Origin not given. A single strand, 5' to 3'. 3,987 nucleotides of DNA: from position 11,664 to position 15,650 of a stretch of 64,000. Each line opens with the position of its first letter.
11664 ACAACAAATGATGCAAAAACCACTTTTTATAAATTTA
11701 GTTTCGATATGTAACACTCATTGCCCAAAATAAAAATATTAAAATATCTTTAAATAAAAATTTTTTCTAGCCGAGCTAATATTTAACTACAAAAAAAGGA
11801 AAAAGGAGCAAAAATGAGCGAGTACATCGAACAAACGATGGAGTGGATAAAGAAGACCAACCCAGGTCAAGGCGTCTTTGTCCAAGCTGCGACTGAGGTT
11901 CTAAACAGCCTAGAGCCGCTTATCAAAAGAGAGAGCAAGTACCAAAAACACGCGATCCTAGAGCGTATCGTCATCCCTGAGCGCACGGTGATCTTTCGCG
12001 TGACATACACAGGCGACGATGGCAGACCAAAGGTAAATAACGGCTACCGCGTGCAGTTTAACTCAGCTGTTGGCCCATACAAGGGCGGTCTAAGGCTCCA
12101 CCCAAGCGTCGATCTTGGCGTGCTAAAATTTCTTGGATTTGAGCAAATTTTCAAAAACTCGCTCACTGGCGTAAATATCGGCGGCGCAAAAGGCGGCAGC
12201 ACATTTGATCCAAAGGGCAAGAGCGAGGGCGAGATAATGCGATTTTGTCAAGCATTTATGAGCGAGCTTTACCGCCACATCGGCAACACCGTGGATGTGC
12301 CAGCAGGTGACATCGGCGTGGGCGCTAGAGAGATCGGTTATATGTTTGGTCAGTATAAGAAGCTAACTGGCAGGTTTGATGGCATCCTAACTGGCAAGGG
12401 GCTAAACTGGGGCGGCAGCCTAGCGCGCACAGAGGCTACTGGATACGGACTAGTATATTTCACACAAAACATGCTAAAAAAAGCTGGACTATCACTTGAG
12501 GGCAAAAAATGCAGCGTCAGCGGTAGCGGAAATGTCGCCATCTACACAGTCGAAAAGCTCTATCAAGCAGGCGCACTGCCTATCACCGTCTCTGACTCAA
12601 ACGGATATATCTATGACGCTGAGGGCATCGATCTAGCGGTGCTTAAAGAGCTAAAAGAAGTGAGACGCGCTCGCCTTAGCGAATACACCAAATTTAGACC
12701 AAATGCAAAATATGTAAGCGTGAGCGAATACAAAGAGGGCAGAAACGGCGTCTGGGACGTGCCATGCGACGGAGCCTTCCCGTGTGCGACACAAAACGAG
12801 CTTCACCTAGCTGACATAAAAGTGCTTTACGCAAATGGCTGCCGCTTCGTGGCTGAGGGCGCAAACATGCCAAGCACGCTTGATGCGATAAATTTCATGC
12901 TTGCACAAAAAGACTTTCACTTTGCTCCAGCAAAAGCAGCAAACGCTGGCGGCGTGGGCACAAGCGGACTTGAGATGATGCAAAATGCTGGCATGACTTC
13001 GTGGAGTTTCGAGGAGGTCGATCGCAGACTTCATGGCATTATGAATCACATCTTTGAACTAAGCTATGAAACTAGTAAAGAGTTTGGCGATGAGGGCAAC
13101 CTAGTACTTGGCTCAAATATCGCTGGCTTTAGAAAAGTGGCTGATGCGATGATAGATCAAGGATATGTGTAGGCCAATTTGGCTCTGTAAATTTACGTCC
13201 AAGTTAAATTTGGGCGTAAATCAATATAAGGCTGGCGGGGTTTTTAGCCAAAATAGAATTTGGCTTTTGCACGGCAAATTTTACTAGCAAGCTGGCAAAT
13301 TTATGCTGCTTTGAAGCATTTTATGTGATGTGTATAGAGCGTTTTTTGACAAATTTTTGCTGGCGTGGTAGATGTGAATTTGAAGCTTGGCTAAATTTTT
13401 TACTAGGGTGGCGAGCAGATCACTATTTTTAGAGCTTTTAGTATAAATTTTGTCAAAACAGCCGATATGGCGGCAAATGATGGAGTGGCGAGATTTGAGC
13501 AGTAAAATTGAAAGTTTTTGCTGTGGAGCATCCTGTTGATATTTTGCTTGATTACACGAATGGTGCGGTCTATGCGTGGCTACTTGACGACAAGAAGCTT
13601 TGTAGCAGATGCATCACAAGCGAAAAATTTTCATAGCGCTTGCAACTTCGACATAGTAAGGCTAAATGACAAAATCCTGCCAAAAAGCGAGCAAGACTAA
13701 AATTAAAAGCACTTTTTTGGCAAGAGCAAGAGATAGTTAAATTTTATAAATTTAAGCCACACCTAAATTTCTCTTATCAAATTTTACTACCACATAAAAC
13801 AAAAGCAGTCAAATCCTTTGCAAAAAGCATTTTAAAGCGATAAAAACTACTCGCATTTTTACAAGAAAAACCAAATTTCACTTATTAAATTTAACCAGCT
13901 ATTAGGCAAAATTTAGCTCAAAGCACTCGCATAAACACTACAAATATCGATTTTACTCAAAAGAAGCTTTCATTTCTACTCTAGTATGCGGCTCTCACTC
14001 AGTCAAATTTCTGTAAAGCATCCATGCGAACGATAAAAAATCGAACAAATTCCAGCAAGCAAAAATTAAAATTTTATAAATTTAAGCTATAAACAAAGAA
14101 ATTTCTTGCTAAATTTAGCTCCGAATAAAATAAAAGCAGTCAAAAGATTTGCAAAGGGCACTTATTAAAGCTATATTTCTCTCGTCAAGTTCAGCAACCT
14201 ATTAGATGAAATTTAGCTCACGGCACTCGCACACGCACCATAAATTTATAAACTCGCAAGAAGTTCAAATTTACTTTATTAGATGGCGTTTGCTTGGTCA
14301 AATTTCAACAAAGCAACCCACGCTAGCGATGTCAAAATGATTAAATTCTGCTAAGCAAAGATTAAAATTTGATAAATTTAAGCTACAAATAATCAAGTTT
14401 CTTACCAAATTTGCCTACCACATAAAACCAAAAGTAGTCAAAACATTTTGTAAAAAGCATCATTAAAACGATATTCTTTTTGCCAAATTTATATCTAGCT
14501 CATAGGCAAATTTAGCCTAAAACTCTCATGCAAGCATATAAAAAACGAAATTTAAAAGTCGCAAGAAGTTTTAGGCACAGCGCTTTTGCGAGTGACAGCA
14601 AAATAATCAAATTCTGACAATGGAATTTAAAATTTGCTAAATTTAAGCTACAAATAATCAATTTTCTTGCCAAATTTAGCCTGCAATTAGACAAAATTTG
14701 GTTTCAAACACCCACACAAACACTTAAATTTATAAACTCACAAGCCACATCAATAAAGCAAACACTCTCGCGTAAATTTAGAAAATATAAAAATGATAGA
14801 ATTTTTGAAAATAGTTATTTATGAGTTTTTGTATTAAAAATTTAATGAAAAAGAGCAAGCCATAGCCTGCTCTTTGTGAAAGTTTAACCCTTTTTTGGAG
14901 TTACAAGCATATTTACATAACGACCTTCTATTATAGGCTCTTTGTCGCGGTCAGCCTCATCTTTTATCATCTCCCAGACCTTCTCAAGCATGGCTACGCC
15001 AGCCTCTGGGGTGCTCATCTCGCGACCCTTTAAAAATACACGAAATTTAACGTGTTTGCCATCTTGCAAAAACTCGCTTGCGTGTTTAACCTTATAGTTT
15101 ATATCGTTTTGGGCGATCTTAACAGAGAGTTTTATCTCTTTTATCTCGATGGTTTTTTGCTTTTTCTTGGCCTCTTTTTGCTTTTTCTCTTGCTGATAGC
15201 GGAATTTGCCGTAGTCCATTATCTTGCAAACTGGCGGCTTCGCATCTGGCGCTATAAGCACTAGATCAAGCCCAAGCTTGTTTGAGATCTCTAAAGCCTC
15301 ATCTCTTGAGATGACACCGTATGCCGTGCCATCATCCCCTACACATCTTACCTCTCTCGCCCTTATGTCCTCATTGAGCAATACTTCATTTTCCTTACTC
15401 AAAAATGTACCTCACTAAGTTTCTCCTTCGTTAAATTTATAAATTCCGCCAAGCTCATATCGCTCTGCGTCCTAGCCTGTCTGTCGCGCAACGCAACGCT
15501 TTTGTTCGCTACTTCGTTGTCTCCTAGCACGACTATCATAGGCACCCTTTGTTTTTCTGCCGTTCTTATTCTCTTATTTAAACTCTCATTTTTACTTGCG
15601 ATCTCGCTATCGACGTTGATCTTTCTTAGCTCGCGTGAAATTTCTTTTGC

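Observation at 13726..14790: About 1.1 kb array of four degenerate 260-340 bp tandem repeats in a 1.7 kb convergent intergenic region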

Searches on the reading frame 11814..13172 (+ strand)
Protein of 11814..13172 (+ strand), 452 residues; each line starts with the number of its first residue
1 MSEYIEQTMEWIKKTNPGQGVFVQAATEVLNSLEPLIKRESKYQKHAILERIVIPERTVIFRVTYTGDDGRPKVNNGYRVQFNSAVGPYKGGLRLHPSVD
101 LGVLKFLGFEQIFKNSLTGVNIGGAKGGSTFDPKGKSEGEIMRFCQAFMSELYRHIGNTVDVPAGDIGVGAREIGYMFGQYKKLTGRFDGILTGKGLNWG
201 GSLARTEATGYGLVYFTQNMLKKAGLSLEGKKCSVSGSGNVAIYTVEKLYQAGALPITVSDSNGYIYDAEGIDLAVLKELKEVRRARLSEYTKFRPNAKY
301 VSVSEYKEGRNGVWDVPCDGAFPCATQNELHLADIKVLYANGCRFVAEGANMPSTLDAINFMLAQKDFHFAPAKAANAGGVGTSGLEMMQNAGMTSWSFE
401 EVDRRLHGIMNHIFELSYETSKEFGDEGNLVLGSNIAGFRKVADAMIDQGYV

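Call 14: find_encoding_contigs(protein=window:11814-13172:+, flank=4000, max_places=10)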
Protein window:11814-13172:+ (452 aa): 23 contigs read that carry it; 10 places shown.
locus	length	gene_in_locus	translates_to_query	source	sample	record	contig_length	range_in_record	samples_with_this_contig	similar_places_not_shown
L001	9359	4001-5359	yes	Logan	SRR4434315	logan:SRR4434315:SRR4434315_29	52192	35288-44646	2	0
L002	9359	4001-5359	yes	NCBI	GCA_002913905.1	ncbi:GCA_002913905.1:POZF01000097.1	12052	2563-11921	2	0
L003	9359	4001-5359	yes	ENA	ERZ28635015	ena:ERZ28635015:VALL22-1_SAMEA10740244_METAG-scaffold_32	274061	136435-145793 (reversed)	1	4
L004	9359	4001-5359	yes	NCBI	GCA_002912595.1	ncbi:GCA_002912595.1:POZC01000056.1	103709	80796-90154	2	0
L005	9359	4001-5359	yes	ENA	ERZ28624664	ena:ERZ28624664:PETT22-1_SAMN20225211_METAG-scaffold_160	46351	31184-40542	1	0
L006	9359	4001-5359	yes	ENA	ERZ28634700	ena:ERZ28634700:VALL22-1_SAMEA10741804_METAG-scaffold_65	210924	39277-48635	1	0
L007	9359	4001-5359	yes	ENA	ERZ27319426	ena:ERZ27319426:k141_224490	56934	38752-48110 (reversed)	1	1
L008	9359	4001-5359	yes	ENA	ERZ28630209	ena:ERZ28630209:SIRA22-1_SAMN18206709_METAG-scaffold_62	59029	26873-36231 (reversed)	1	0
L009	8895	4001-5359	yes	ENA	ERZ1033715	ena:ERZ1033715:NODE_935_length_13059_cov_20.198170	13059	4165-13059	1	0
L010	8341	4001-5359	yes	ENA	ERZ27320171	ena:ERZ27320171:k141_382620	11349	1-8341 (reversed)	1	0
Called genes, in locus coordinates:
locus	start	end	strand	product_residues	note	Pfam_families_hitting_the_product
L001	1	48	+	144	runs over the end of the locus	PF03653:UPF0093, PF05425:CopD (weak)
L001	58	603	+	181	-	PF27161:HI_0983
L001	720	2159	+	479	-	PF00289:Biotin_carb_N, PF02222:ATP-grasp (weak), PF02786:CPSase_L_D2, PF07478:Dala_Dala_lig_C, PF02785:Biotin_carb_C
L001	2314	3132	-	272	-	-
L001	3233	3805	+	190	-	PF09346:SMI1_KNR4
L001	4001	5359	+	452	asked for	PF02812:ELFV_dehydrog_N, PF00208:ELFV_dehydrog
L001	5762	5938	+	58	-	-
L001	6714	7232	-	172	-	PF05198:IF3_N, PF00707:IF3_C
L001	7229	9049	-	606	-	PF07973:tRNA_SAD, PF00587:tRNA-synt_2b, PF03129:HGTP_anticodon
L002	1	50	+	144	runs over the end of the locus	PF03653:UPF0093, PF05425:CopD (weak)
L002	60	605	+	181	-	PF27161:HI_0983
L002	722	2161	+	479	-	PF00289:Biotin_carb_N, PF02222:ATP-grasp (weak), PF02786:CPSase_L_D2, PF07478:Dala_Dala_lig_C, PF02785:Biotin_carb_C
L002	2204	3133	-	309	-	PF13360:PQQ_2 (faint)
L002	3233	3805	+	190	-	PF09346:SMI1_KNR4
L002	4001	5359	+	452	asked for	PF02812:ELFV_dehydrog_N, PF00208:ELFV_dehydrog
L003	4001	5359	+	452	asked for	PF02812:ELFV_dehydrog_N, PF00208:ELFV_dehydrog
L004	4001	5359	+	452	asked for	PF02812:ELFV_dehydrog_N, PF00208:ELFV_dehydrog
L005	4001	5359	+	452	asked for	PF02812:ELFV_dehydrog_N, PF00208:ELFV_dehydrog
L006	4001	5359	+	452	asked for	PF02812:ELFV_dehydrog_N, PF00208:ELFV_dehydrog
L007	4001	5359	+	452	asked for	PF02812:ELFV_dehydrog_N, PF00208:ELFV_dehydrog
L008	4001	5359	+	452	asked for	PF02812:ELFV_dehydrog_N, PF00208:ELFV_dehydrog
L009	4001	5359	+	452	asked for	PF02812:ELFV_dehydrog_N, PF00208:ELFV_dehydrog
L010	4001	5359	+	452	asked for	PF02812:ELFV_dehydrog_N, PF00208:ELFV_dehydrog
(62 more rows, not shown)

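Call 22: find_related_loci(query=window:11814-13172:+, collection=genome_contigs, flank=6000)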
Query window:11814-13172:+ (452 aa) in genome_contigs; peptide patterns used: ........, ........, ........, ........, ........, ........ (x = any residue, [..] = any of these).
600 stretches matched a pattern (row limit reached: there are more); 598 encode a relative of the query (tblastn E <= 1e-3); the best 80 are kept; 80 distinct loci.
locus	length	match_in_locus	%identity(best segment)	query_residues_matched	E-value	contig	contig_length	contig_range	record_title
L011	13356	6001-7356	99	1-452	0e+0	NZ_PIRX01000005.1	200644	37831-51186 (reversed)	Campylobacter concisus strain H11O-S2 NODE_5_length_200644_cov_67.1974, whole genome shotgun sequence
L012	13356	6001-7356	97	1-452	0e+0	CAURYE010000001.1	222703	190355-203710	MAG TPA_asm: uncultured Campylobacter sp. isolate ERR9969244_bin.1_MetaWRAP_v1.3_MAG genome assembly, contig: ERZ2161600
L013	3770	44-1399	96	1-452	0e+0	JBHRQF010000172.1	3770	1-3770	MAG: Campylobacter sp. isolate 711__bin.1 NODE_6813_length_3770_cov_8.0000_ID_55973, whole genome shotgun sequence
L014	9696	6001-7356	73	1-452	0e+0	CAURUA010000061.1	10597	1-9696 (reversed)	MAG TPA_asm: uncultured Campylobacter sp. isolate ERR9969195_bin.2_MetaWRAP_v1.3_MAG genome assembly, contig: ERZ2161615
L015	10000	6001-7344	72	4-451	0e+0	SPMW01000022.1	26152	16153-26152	MAG: Candidatus Campylobacter infans isolate CGEMS CGEMS_contig0022, whole genome shotgun sequence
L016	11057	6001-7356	72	1-452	0e+0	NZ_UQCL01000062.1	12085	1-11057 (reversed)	Uncultured Campylobacter sp. isolate UMGS142, whole genome shotgun sequence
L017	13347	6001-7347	70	1-451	0e+0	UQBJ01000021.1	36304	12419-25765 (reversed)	uncultured Campylobacter sp. isolate UMGS113 genome assembly, contig: NODE_392_length_36304_cov_5.551491, whole genome s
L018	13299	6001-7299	70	19-452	0e+0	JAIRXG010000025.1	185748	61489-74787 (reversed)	MAG: Campylobacteraceae bacterium isolate Gsp477_bin146 k119_4889891, whole genome shotgun sequence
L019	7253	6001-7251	71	1-417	0e+0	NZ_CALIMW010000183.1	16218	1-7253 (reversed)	MAG: uncultured Campylobacter sp. isolate ERR589636_bin.45_CONCOCT_v1.1_MAG ERZ773055.838, whole genome shotgun sequence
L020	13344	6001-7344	67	4-452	0e+0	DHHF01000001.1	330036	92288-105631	MAG TPA_asm: Sulfurovum sp. UBA4779 UBA4779_contig_462, whole genome shotgun sequence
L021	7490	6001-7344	65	4-452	0e+0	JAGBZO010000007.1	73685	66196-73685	MAG: Duodenibacillus sp. isolate RGIG9590 Yak_Colon.Co__c352586, whole genome shotgun sequence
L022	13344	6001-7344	66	4-452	0e+0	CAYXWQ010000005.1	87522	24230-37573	MAG TPA_asm: uncultured Sulfuricurvum sp. isolate SRP192927_co3_268 genome assembly, contig: NODE_376_length_87522_cov_5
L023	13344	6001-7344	65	4-452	0e+0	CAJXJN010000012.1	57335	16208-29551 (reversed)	MAG TPA_asm: uncultured Sulfurovum sp. isolate ERR1163086_bin.4_MetaBAT_v2.12.1_MAG genome assembly, contig: NODE_15_len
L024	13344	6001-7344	65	4-452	0e+0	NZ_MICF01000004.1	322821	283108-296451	MAG: Sulfurimonas sp. RIFOXYD12_FULL_33_39 rifoxyd3_full_scaffold_17, whole genome shotgun sequence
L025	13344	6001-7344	66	4-452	0e+0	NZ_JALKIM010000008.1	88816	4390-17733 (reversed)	Anaerobiospirillum sp. NML120448 contig00008, whole genome shotgun sequence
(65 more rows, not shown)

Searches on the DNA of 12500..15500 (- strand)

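Call 6: search_rna_families(source=window, start=12500, end=15500, threshold=evalue, max_evalue=1)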
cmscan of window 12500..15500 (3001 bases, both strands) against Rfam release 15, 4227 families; matches with E-value up to 1: 1.
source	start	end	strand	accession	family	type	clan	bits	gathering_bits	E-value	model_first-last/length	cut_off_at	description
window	14359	14398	+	RF04139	MIR841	Gene; miRNA;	-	20.2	200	0.6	91-130/212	no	MIR841 microRNA precursor family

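Call 36: search_dna_similar(query=L094:6900-12519:+, collection=plasmids, mode=near, max_rows=15)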
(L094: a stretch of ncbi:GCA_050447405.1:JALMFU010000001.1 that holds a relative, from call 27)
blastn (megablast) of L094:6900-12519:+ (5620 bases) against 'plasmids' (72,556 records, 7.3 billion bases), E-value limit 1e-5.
No match.

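Call 65: search_dna_similar(query=window:13700-14800:+, collection=plasmids, mode=distant, max_rows=10, max_evalue=0.001)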
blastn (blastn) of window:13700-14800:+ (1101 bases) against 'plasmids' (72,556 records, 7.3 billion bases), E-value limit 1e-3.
No match.

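Call 66: search_dna_similar(query=window:13700-14800:+, collection=phages, mode=distant, max_rows=10, max_evalue=0.001)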
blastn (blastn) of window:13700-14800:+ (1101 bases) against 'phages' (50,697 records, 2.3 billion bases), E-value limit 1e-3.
No match.

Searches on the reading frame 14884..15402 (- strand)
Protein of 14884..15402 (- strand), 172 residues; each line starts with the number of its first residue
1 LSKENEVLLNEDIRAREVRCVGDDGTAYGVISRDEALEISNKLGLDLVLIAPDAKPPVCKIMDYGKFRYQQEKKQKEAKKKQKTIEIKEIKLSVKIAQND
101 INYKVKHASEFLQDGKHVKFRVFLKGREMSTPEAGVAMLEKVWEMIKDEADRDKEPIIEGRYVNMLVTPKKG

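Call 27: find_encoding_contigs(protein=window:14884-15402:-, flank=6000, max_places=10)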
Protein window:14884-15402:- (172 aa): 24 contigs read that carry it; 10 places shown.
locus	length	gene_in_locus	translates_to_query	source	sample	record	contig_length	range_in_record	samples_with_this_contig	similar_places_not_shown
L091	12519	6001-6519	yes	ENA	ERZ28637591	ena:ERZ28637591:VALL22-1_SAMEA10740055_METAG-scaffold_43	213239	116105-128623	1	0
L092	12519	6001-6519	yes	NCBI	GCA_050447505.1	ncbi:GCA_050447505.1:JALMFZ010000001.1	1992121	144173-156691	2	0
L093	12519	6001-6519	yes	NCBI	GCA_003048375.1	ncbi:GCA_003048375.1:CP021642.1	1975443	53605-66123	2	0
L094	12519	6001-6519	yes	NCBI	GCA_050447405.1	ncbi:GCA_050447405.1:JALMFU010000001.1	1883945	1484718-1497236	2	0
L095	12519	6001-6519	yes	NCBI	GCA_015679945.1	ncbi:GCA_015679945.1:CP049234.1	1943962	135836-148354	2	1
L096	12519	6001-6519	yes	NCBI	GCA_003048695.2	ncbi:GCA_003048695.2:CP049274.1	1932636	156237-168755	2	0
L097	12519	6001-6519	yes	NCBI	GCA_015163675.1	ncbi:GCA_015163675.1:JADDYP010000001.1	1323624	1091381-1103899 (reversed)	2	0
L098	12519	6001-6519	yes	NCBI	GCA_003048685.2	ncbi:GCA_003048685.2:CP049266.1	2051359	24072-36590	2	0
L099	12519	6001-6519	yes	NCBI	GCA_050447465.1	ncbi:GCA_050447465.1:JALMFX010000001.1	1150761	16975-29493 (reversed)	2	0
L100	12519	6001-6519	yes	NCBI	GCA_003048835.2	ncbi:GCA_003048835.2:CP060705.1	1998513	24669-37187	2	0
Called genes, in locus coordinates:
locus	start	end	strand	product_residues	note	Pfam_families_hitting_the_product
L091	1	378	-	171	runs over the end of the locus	-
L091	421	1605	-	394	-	PF01078:Mg_chelatase (faint), PF05496:RuvB_N, PF13173:AAA_14 (weak), PF00004:AAA, PF16193:AAA_assoc_2, PF12002:MgsA_C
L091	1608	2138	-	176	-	PF12900:Pyridox_ox_2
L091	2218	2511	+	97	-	-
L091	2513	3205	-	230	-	PF03167:UDG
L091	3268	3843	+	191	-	PF04073:tRNA_edit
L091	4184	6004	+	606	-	PF07973:tRNA_SAD, PF00587:tRNA-synt_2b, PF03129:HGTP_anticodon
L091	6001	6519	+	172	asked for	PF05198:IF3_N, PF00707:IF3_C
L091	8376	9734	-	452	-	PF02812:ELFV_dehydrog_N, PF00208:ELFV_dehydrog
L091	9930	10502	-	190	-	PF14567:SUKH_5 (weak), PF09346:SMI1_KNR4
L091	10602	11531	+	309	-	PF13360:PQQ_2 (faint)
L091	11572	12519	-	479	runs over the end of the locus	PF00289:Biotin_carb_N, PF02222:ATP-grasp (weak), PF02786:CPSase_L_D2, PF07478:Dala_Dala_lig_C, PF02785:Biotin_carb_C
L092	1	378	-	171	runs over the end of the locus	-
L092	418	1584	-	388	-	PF05496:RuvB_N, PF00004:AAA, PF13173:AAA_14 (weak), PF16193:AAA_assoc_2, PF12002:MgsA_C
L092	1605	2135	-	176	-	PF12900:Pyridox_ox_2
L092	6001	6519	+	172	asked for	PF05198:IF3_N, PF00707:IF3_C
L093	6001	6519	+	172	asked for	PF05198:IF3_N, PF00707:IF3_C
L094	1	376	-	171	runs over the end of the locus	-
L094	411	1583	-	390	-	PF05496:RuvB_N, PF00004:AAA, PF13173:AAA_14 (weak), PF16193:AAA_assoc_2, PF12002:MgsA_C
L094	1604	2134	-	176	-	PF12900:Pyridox_ox_2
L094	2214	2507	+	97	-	-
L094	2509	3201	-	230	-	PF03167:UDG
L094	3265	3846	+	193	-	PF04073:tRNA_edit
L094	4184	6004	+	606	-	PF07973:tRNA_SAD, PF00587:tRNA-synt_2b, PF03129:HGTP_anticodon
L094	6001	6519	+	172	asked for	PF05198:IF3_N, PF00707:IF3_C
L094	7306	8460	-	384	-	PF13102:Phage_int_SAM_5, PF00589:Phage_integrase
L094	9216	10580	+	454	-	-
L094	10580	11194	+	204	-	-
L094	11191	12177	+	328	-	-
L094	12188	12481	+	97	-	PF07424:TrbM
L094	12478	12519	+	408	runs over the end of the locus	PF13154:DUF3991 (faint), PF13155:Toprim_2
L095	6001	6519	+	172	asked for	PF05198:IF3_N, PF00707:IF3_C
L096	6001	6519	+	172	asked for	PF05198:IF3_N, PF00707:IF3_C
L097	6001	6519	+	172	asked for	PF05198:IF3_N, PF00707:IF3_C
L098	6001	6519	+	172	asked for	PF05198:IF3_N, PF00707:IF3_C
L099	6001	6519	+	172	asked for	PF05198:IF3_N, PF00707:IF3_C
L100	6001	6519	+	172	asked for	PF05198:IF3_N, PF00707:IF3_C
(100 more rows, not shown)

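Call 49: find_related_loci(query=L094:7309-8460:-, collection=metagenome_contigs, flank=4000)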
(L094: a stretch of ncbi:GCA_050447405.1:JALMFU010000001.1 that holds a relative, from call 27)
Query L094:7309-8460:- (384 aa) in metagenome_contigs; peptide patterns used: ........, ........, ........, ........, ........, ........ (x = any residue, [..] = any of these).
201 stretches matched a pattern; 21 encode a relative of the query (tblastn E <= 1e-3); 21 distinct loci.
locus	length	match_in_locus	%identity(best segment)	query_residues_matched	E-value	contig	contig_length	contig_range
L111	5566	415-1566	99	1-384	0e+0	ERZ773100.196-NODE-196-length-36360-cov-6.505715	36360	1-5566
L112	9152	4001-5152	99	1-384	0e+0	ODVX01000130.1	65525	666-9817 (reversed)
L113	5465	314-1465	96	1-384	0e+0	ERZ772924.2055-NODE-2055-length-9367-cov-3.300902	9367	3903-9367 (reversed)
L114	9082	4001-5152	95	1-384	0e+0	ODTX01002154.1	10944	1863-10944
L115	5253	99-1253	79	1-384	0e+0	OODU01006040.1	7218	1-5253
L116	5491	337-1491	76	1-384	0e+0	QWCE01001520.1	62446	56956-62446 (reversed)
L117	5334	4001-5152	74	1-384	0e+0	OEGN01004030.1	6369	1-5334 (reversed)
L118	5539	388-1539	74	1-384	0e+0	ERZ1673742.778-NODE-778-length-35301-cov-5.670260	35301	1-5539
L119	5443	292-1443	74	1-384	0e+0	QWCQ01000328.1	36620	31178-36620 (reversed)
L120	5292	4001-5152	74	1-384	0e+0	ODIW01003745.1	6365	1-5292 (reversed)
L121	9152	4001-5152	74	1-384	0e+0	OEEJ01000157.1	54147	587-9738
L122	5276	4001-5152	73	1-384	0e+0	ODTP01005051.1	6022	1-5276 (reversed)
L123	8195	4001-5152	73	1-384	0e+0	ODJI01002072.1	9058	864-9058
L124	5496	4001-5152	73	1-384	0e+0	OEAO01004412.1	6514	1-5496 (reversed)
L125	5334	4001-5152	73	1-384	0e+0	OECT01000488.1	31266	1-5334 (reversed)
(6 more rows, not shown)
